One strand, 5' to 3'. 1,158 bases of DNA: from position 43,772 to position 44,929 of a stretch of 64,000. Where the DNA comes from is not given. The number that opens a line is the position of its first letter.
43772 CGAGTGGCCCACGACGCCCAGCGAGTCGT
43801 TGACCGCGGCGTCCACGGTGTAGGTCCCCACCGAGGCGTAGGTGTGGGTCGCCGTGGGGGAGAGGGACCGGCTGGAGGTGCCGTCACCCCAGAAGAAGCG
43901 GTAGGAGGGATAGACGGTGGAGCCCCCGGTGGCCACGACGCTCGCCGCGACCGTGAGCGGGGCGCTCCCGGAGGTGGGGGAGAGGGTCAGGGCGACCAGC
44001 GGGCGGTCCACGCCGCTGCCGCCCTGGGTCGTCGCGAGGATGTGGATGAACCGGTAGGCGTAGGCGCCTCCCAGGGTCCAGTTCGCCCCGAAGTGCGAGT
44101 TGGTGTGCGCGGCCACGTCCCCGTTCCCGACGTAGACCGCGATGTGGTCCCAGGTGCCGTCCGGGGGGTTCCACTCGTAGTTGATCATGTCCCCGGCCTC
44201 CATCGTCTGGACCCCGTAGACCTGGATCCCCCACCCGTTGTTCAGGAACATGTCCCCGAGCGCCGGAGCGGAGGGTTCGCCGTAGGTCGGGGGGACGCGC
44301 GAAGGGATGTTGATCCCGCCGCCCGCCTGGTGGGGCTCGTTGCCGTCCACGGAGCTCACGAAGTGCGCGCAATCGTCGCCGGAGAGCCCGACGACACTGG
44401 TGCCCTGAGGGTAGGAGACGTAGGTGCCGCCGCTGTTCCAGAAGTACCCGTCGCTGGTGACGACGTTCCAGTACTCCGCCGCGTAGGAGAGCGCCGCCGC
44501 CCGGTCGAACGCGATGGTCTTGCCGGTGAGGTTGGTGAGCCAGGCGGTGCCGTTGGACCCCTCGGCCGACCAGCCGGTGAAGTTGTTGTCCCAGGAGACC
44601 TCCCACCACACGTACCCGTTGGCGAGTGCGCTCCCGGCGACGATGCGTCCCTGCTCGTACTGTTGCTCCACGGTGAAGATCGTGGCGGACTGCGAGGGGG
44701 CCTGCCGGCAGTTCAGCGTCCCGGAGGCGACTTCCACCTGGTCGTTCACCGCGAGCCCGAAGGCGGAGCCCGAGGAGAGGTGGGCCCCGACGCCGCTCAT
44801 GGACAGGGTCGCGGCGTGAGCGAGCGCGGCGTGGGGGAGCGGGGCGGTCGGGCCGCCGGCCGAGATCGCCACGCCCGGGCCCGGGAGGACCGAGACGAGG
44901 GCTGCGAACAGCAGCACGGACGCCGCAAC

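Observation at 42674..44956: Archaeal surface-anchored SH3b + papain-fold amidase + 4xPKD protein: candidate peptidoglycan hydrolase (antibacterial weapon?)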

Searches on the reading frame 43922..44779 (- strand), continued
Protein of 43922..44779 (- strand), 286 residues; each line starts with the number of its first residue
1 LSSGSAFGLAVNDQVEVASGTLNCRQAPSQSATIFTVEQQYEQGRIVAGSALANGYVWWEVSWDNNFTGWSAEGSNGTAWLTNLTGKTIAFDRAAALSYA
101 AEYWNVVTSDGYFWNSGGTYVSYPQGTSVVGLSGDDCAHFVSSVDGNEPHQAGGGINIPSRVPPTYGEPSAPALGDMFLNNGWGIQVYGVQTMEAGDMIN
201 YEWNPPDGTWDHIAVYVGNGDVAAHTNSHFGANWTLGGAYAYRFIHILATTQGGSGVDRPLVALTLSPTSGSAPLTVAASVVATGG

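Call 48: search_solved_structures(query=A1, max_evalue=1, show_alignments=3)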
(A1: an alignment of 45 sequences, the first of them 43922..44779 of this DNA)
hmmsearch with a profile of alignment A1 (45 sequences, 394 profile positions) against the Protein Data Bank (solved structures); distinct sequences matched with E-value up to 1: 14.
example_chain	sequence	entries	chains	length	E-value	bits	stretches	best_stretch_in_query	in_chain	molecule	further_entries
4ole_A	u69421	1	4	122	1.3e-07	34.1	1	30-151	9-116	Next to BRCA1 gene 1 protein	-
7vqo_A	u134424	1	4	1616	9e-07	31.4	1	25-152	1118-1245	Ams1, Nbr1 and malE fusion protein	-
6vhi_A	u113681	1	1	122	0.00025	23.3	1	35-145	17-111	Protein ILRUN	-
7cfl_A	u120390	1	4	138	0.006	18.8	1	262-307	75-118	Putative cell wall hydrolase phosphatase-associated protein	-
8wt3_A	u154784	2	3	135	0.015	17.4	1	246-309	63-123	Peptidoglycan DL-endopeptidase CwlO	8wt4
23tz_A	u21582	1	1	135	0.015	17.4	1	246-309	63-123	Peptidoglycan DL-endopeptidase CwlO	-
4q4t_A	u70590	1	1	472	0.068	15.3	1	261-305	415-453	Peptidoglycan endopeptidase RipA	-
2xiv_A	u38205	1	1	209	0.1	14.7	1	261-294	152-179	HYPOTHETICAL INVASION PROTEIN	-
3ne0_A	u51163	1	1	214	0.11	14.6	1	261-294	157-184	Resuscitation promoting factor Interacting Protein A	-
3pbc_A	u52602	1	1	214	0.11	14.6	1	261-294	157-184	INVASION PROTEIN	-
3s0q_A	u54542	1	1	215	0.11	14.6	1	261-294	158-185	INVASION PROTEIN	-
6biq_A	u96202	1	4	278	0.12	14.4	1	251-297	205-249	Clan CA, family C40, NlpC/P60 superfamily cysteine peptidase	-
6bim_A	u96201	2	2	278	0.26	13.4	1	254-298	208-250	Clan CA, family C40, NlpC/P60 superfamily cysteine peptidase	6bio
4q4g_X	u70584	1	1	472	0.27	13.3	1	261-294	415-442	Peptidoglycan endopeptidase RipA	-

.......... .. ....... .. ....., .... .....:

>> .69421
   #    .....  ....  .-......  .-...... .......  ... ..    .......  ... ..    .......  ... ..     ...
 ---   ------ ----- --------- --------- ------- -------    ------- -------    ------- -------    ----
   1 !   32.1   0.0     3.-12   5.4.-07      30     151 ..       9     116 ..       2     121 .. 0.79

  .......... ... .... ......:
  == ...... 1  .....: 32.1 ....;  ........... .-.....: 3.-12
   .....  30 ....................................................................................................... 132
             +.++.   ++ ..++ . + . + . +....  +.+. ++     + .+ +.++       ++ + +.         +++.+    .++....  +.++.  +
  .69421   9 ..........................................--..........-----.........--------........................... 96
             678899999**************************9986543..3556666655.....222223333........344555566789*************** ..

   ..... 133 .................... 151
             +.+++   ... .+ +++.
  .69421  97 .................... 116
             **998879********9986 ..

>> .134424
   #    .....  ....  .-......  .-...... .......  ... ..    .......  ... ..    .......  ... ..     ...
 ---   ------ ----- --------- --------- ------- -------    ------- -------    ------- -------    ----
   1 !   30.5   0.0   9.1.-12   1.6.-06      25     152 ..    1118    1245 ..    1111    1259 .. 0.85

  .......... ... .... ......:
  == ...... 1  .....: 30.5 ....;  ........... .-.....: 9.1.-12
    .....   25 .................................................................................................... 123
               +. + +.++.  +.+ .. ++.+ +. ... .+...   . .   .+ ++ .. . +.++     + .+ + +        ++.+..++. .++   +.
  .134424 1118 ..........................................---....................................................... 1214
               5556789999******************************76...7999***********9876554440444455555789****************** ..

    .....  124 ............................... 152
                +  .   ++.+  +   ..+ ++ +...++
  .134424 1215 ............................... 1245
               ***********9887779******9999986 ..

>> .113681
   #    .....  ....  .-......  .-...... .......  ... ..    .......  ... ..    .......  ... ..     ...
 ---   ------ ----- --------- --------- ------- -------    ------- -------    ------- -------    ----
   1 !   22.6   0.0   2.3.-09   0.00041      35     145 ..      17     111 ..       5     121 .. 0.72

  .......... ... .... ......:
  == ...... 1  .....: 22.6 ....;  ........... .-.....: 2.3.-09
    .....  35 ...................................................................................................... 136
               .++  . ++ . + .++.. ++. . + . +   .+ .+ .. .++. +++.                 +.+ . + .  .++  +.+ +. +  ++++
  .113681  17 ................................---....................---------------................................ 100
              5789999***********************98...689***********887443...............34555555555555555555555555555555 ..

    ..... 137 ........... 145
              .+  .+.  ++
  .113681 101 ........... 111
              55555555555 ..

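Call 64: fold_search(model_id=the predicted structure, library=viral)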
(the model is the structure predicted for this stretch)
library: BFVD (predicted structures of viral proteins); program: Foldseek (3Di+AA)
matches with E <= 10: 712; with E <= 0.001: 0
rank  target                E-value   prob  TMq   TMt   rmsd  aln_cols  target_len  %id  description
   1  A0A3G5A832            9.0e-03  0.92  0.32  0.14  15.5       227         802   14  Class II histone deacetylase [Hyperionvirus sp.]
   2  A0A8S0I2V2            1.9e-02  0.85  0.15  0.37  12.0       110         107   14  (no name in the UniProt tables at hand)
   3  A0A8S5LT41            4.2e-02  0.99  0.18  0.19   3.3        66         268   17  SH3 domain protein [Myoviridae sp. ct25F5]
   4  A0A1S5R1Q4            4.4e-02  0.99  0.16  0.54   4.6        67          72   18  Uncharacterized protein [Pseudomonas phage phiPMW]
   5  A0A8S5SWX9            4.7e-02  0.82  0.22  0.08   8.8       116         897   17  Tail tape measure [Myoviridae sp. ctLYp5]
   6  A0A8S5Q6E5            7.1e-02  0.99  0.18  0.13   4.6        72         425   11  PlyB like endolysin [Siphoviridae sp. ctf8W5]
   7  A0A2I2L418            7.6e-02  0.89  0.20  0.26   5.7        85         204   13  NlpC/P60 family [Orpheovirus IHUMI-LCC2]
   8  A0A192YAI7            8.0e-02  0.72  0.16  0.29  11.4       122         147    9  Uncharacterized protein [Morganella phage vB_MmoM_MP1]
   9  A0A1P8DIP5            9.0e-02  0.96  0.15  0.27   4.2        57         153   16  (no name in the UniProt tables at hand)
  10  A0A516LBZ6            9.0e-02  0.89  0.13  0.40   7.4        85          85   14  (no name in the UniProt tables at hand)
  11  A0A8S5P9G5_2          9.0e-02  0.77  0.15  0.05   8.5        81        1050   10  Minor tail protein (Fragment) [Myoviridae sp. ctTYJ16]
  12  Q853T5                9.6e-02  0.97  0.14  0.48   5.2        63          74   16  Uncharacterized protein [Mycobacterium phage Omega]
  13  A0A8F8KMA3            9.6e-02  0.93  0.19  0.21   4.7        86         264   15  NlpC/P60 domain-containing protein [Clandestinovirus]
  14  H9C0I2                9.6e-02  0.33  0.12  0.30  13.5        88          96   14  (no name in the UniProt tables at hand)
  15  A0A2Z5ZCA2            1.0e-01  0.15  0.10  0.19  14.1       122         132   13  Uncharacterized protein [Escherichia phage EcS1]
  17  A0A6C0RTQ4            1.3e-01  0.92  0.26  0.62   4.9       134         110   22  NlpC/P60 domain-containing protein [Streptomyces phage JXY1]
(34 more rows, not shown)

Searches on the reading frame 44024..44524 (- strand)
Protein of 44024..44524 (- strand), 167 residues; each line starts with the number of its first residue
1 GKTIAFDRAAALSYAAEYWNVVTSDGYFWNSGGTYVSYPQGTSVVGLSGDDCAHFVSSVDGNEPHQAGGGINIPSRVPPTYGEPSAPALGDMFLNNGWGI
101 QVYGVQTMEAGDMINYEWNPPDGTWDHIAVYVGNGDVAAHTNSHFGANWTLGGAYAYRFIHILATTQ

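Call 56: search_protein_representatives(protein=window:44024-44524:-)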
Query: 167 residues. Proteins with E-value up to 0.001 (for the whole library): 233; up to 1e-10: 129; up to 1e-30: 43. The best 150 are listed.
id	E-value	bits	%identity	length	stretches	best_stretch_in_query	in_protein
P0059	1.6e-109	380.1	100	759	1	1-167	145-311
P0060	1.4e-75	269.4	73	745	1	2-165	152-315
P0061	1.4e-71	256.4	71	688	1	4-165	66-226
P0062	8.7e-71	253.8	69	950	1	3-165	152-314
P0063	4.1e-70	251.6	71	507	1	4-164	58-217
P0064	3.8e-65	235.4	66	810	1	4-166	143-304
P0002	2.7e-55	203.3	56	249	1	7-165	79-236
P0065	1.2e-54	201.2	60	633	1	5-164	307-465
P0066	9.5e-51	188.5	54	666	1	5-163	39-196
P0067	1.6e-50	187.8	54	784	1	3-163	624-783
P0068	2.7e-50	187.0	52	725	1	5-165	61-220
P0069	7.6e-50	185.6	53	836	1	3-166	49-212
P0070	3.7e-49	183.3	51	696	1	5-163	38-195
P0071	1.5e-48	181.3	51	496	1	3-164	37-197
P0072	2.5e-48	180.6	52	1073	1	4-165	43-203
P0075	7.8e-43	162.7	51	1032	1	4-164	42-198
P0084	3.1e-37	144.5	46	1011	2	6-162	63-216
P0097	5.5e-31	124.1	44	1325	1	5-162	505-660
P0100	1.5e-29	119.4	42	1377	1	5-163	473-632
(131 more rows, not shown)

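Call 58: search_protein_families(library=pfam, proteins=[P0067, P0069, P0075, P0097, P0100, P0061, P0062, P0064, P0084], max_evalue=0.001)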
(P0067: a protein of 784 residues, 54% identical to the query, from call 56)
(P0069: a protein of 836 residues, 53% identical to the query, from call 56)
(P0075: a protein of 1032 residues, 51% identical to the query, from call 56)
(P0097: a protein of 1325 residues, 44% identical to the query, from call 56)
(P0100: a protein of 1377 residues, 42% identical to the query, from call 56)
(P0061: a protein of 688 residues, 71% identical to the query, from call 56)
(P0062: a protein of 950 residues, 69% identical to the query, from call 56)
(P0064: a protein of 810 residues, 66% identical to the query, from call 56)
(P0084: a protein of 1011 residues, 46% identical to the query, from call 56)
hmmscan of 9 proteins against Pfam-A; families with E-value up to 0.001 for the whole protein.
P0067 (784 aa): 3 families
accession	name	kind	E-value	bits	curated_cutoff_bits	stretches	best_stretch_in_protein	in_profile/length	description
PF01551.29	Peptidase_M23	-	3.1e-21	75.8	28.7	1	370-461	4-89/96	Peptidase family M23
PF21959.2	DUF6923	-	5.1e-11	43.3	27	2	53-159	98-205/234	Repeat of unknown function (DUF6923)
PF12671.13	Amidase_6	-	5.4e-10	40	23.2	1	627-776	2-156/163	Putative amidase domain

P0069 (836 aa): 6 families
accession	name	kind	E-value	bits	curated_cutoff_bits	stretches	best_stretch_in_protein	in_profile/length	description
PF25106.1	VWA_4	-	3e-12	46.9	27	1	424-526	2-93/169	von Willebrand factor A domain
PF06725.17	3D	-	1.9e-09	38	23.8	1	343-404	2-59/72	3D domain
PF12671.13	Amidase_6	-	6.7e-09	36.5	23.2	1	150-205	98-159/163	Putative amidase domain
PF00092.34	VWA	-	3.3e-08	34.4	23.8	1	423-606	1-168/174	von Willebrand factor type A domain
PF00362.24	Integrin_beta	-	2.1e-07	31.3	24.8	1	420-549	4-148/248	Integrin beta chain VWA domain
PF13519.12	VWA_2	-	6.3e-05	24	27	1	424-524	1-88/107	von Willebrand factor type A domain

P0075 (1032 aa): 7 families
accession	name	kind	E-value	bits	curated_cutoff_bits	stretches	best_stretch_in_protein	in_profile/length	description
PF24684.1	Vgb_lyase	-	8.3e-42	143.4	50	2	343-501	14-165/290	Virginiamycin B lyase family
PF07705.17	CARDB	-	4.1e-10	40.2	22.7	1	889-954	20-85/101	CARDB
PF08450.18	SGL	-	2.8e-07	30.8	26.3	0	216-257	184-225/246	SMP-30/Gluconolactonase/LRE-like region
PF12671.13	Amidase_6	-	7.9e-07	29.7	23.2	0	132-187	91-153/163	Putative amidase domain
PF18896.5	SLT_3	-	2.6e-05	25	27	1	623-718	13-89/89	Lysozyme like domain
PF07494.17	Reg_prop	-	0.0002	21.6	20.4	0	343-357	6-20/24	Two component regulator propeller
PF01464.25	SLT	-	0.00034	20.6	21.3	1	616-705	7-79/117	Transglycosylase SLT domain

P0097 (1325 aa): 5 families
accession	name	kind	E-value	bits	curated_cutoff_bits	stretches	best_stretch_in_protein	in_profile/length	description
PF17957.7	Big_7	-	5.5e-17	62.6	24.1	1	296-364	1-70/70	Bacterial Ig domain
PF07705.17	CARDB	-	4.5e-15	56.1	22.7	1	390-494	3-98/101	CARDB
PF12671.13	Amidase_6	-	5.3e-12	46.6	23.2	1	505-657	1-160/163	Putative amidase domain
PF15902.12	Sortilin-Vps10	-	5.5e-10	39.1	33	0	911-964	3-58/446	Sortilin, neurotensin receptor 3,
PF02012.26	BNR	-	7.7e-06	25.6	27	0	1057-1066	1-10/12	BNR/Asp-box repeat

P0100 (1377 aa): 8 families
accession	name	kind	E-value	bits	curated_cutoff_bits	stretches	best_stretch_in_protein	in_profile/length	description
PF18911.6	PKD_4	-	1.2e-78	259.7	27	4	718-802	1-83/85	PKD domain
PF00801.26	PKD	-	1.4e-56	188.9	23.5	4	649-714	14-79/80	PKD domain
PF05048.19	NosD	-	3.7e-31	108.6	23.6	1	89-255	35-211/212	Periplasmic copper-binding protein (NosD)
PF22352.2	K319L-like_PKD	-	5.3e-20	71.7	27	3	651-716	13-84/84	K319L-like, PKD domain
PF13229.12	Beta_helix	-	3.2e-18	66.3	25.9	1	94-242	2-147/158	Right handed beta helix region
PF21027.3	Sde0182_C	-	2.3e-10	41.3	27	0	737-772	1-37/83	Cellulose-binding protein Sde0182, C-terminal domain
PF19077.6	Big_13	-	3.9e-07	30.9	27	0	1251-1280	70-99/102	Bacterial Ig-like domain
PF08329.16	ChitinaseA_N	-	3e-05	24.1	21.2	0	769-804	74-109/133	Chitinase A, N-terminal domain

P0061 (688 aa): 1 family
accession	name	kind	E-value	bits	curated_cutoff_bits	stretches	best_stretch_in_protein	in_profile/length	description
PF12671.13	Amidase_6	-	3.2e-06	27.8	23.2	0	164-213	97-152/163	Putative amidase domain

P0062 (950 aa): 1 family
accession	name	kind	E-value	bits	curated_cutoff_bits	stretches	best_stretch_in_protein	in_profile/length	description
PF12671.13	Amidase_6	-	4.3e-08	33.9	23.2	1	155-213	2-43/163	Putative amidase domain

P0064 (810 aa): 5 families
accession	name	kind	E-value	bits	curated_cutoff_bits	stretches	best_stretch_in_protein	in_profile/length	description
PF18911.6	PKD_4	-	1.1e-49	166.8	27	5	395-480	3-85/85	PKD domain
PF00801.26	PKD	-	4.4e-45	152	23.5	5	579-653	2-75/80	PKD domain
PF12671.13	Amidase_6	-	2.4e-09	37.9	23.2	1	145-204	2-41/163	Putative amidase domain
PF00877.26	NLPC_P60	-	8.4e-05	22.9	23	0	241-279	45-81/105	NlpC/P60 family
PF00028.23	Cadherin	-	0.00064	20.5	28.8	0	454-481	64-91/93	Cadherin domain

P0084 (1011 aa): 8 families
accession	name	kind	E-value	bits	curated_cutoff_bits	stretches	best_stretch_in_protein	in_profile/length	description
PF18911.6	PKD_4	-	4.5e-18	65.5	27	1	513-576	19-84/85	PKD domain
PF00801.26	PKD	-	2.5e-15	56.7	23.5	1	512-573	15-77/80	PKD domain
PF20773.4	InhA-like_MAM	-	1.2e-13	51.5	26.9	2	638-746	46-164/191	Immune inhibitor A-like, MAM domain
PF04151.21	PPC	-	1.6e-11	45.3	25.9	1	242-315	2-70/70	Bacterial pre-peptidase C-terminal domain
PF12671.13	Amidase_6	-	6e-08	33.4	23.2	1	63-184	2-124/163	Putative amidase domain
PF22352.2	K319L-like_PKD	-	1.5e-05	25.4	27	1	513-577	13-84/84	K319L-like, PKD domain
PF21471.3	Reelin_subrepeat-B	-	3.4e-05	24.1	27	0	392-487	32-126/127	Reelin subrepeat B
PF16403.11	Bact_surface_Ig-like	-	0.00021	21.7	27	0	547-577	41-71/71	Bacterial surface protein, Ig-like domain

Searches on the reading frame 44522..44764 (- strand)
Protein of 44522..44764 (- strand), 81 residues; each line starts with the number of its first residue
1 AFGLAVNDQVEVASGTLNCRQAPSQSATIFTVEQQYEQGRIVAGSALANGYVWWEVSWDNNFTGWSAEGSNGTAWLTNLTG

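Call 39: search_solved_structures(query=A2, max_evalue=1, show_alignments=2)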
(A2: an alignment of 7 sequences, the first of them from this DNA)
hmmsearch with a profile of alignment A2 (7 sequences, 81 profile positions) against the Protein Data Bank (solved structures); distinct sequences matched with E-value up to 1: 11.
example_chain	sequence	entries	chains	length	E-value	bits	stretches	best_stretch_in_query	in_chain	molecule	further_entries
5udm_B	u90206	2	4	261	0.00054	23.2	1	10-55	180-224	Phage-associated cell wall hydrolase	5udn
9kz1_A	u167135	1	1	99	0.00074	22.8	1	9-54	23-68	N-acetylmuramoyl-L-alanine amidase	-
5d74_A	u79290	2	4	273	0.013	18.8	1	9-56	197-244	Putative phage lysin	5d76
8b2h_A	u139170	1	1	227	0.014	18.7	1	12-42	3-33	SH3b domain-containing protein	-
2kq8_A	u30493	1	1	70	0.02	18.2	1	12-65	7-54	Cell wall hydrolase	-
8b2f_A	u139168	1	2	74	0.071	16.4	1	15-55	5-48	SH3-like cell wall binding domain-containing protein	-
2krs_A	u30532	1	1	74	0.32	14.3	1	10-62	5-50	Probable enterotoxin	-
1m9s_A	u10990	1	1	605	0.38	14.1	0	35-67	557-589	Internalin B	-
8b2s_A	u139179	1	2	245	0.45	13.8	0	15-53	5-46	GH24 family muramidase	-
8b2g_A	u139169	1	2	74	0.62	13.4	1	14-42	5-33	SH3b domain-containing protein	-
2kyb_A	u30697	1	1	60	0.97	12.8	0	10-43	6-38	Mannosyl-glycoprotein endo-beta-N-acetylglucosaminidase domain protein, possible enterotox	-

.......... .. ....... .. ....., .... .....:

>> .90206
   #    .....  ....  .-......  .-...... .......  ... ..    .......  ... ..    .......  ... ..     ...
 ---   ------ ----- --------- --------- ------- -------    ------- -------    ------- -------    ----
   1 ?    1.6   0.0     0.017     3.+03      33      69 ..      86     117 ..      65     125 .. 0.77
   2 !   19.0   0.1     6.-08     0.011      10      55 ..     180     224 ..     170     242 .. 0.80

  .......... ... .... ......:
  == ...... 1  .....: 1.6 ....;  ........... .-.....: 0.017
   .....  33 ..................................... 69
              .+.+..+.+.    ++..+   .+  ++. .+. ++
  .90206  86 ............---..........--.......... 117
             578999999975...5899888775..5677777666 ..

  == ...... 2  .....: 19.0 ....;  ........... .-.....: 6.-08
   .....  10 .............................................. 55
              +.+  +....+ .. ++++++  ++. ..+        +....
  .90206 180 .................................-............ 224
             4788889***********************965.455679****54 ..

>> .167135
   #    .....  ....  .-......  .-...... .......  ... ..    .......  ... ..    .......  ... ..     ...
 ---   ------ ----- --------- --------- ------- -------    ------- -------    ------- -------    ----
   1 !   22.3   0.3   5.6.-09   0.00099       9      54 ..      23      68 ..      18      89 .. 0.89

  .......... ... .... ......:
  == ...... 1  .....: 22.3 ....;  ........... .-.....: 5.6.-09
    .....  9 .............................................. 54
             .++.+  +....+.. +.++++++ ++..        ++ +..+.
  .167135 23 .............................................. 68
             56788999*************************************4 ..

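Call 40: search_protein_families(library=pfam, alignment_id=A2, max_evalue=1)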
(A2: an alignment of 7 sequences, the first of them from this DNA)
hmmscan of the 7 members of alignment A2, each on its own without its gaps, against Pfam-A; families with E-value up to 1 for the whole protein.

A. member 1, seq(81 aa): 1 family
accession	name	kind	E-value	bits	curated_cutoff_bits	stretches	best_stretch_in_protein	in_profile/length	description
PF08239.17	SH3_3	-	0.01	16.4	27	1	16-67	2-49/54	Bacterial SH3 domain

B. families by the number of members that match (of 7 scanned): 4 families
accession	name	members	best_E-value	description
PF08239.17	SH3_3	6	3.1e-09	Bacterial SH3 domain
PF06347.19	SH3_4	2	0.2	Bacterial SH3 domain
PF00018.34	SH3_1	1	0.037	SH3 domain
PF13457.12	GW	1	0.41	GW (Gly-Tryp) dipeptide domain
